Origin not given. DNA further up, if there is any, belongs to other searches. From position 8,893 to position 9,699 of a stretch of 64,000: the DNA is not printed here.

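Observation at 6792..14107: Three GNAT-fold proteins plus DegV suggest an acylated rSAM RiPP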

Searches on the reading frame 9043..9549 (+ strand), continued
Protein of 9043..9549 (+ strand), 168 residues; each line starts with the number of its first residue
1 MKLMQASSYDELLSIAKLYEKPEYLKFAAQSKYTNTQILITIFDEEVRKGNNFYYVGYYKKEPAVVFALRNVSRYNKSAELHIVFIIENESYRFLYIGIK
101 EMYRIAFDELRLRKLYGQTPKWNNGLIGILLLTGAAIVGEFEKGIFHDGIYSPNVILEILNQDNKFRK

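Call 102: search_protein_families(library=pfam, proteins=[L100:7257-7724:+, L100:7739-8221:+, L100:9472-9999:+, L100:10001-10456:+, L100:8193-9521:+, L100:2285-2860:-, L100:896-1471:+, L100:1493-2194:+, L101:2284-3711:-], max_evalue=0.1)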
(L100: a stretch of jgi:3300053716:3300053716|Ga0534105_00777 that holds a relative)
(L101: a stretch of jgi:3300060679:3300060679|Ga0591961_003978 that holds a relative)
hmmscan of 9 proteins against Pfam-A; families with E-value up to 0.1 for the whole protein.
L100:7257-7724:+ (155 aa): 0 families

L100:7739-8221:+ (160 aa): 0 families

L100:9472-9999:+ (175 aa): 1 family
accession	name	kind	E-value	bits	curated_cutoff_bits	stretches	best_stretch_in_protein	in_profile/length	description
PF13302.13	Acetyltransf_3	-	5.2e-05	24.4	25.4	1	11-139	7-137/138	Acetyltransferase (GNAT) domain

L100:10001-10456:+ (151 aa): 0 families

L100:8193-9521:+ (442 aa): 2 families
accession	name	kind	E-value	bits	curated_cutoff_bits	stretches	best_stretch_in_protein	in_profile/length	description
PF04055.27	Radical_SAM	-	1.1e-20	74.9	29.5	1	92-227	3-138/166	Radical SAM superfamily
PF13353.11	Fer4_12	-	3e-06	28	22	1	95-207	14-124/137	4Fe-4S single cluster domain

L100:2285-2860:- (191 aa): 0 families

L100:896-1471:+ (191 aa): 0 families

L100:1493-2194:+ (233 aa): 0 families

L101:2284-3711:- (475 aa): 12 families
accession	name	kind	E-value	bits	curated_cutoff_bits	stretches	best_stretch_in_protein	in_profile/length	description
PF13428.12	TPR_14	-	7.9e-08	32.7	23.5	1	69-111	2-44/44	Tetratricopeptide repeat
PF14559.12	TPR_19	-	6.2e-07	30.1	25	1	79-131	2-51/68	Tetratricopeptide repeat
PF13176.12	TPR_7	-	4.4e-05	23.7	27.9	0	113-130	7-24/36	Tetratricopeptide repeat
PF07721.20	TPR_4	-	0.00039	21.2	27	0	186-206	5-25/26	Tetratricopeptide repeat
PF17874.7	TPR_MalT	-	0.00074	19.3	45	1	93-206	150-264/336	MalT-like TPR region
PF07719.23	TPR_2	-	0.0029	18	27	0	184-207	3-26/34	Tetratricopeptide repeat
PF13181.12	TPR_8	-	0.0033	17.9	25.7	0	187-209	6-28/34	Tetratricopeptide repeat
PF13429.12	TPR_15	-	0.0049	16.8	26.2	0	45-131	87-172/280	Tetratricopeptide repeat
PF01996.21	F420_ligase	-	0.009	16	25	0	251-310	2-64/218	F420-0:Gamma-glutamyl ligase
PF13424.12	TPR_12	-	0.031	14.9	30.1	0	91-131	29-71/77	Tetratricopeptide repeat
PF12895.13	ANAPC3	-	0.037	14.8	27.2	0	177-207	18-48/82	Anaphase-promoting complex, cyclosome, subunit 3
PF13374.12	TPR_10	-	0.043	14.3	27.5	0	108-131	5-28/42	Tetratricopeptide repeat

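Call 113: search_solved_structures(query=A13, max_evalue=1, show_alignments=1)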
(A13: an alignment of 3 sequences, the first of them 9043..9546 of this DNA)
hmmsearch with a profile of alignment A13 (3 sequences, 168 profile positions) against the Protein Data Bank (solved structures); distinct sequences matched with E-value up to 1: 27.
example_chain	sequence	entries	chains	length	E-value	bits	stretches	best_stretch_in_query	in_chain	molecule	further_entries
6vfm_A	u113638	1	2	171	3.4e-08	36.4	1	39-160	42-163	Spermidine N1-acetyltransferase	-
3wr7_A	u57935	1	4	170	5.4e-08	35.7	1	13-162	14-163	Spermidine N1-acetyltransferase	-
6cy6_A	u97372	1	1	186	7e-08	35.3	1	16-163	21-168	Spermidine N(1)-acetyltransferase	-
6vfn_A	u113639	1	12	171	8.9e-08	35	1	39-160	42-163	Spermidine N1-acetyltransferase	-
4r9m_A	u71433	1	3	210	1e-07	34.8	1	19-162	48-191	Spermidine N(1)-acetyltransferase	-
8fv0_C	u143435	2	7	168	2.5e-06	30.3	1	5-163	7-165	Diamine N-acetyltransferase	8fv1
5ix3_A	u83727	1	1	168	3.1e-06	30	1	5-163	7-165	Diamine N-acetyltransferase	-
6d72_A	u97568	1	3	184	3.2e-06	30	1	44-159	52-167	Spermidine N1-acetyltransferase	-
5wif_A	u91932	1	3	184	3.2e-06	30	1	44-159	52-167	Spermidine N1-acetyltransferase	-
1nsl_A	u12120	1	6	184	1.8e-05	27.5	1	66-163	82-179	Probable acetyltransferase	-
6dau_A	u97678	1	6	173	0.00012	24.8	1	10-160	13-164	Spermidine N1-acetyltransferase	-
3tth_A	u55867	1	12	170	0.00012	24.8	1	50-161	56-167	Spermidine N1-acetyltransferase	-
4ygo_A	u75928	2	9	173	0.00028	23.6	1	56-160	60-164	Spermidine n1-acetyltransferase | Spermidine N(1)-acetyltransferase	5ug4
4jjx_A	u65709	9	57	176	0.00029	23.6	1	56-160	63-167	Spermidine n1-acetyltransferase | Spermidine N(1)-acetyltransferase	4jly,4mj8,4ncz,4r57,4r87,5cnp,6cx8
7kwj_A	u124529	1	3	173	0.00038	23.2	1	60-160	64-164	Spermidine N(1)-acetyltransferase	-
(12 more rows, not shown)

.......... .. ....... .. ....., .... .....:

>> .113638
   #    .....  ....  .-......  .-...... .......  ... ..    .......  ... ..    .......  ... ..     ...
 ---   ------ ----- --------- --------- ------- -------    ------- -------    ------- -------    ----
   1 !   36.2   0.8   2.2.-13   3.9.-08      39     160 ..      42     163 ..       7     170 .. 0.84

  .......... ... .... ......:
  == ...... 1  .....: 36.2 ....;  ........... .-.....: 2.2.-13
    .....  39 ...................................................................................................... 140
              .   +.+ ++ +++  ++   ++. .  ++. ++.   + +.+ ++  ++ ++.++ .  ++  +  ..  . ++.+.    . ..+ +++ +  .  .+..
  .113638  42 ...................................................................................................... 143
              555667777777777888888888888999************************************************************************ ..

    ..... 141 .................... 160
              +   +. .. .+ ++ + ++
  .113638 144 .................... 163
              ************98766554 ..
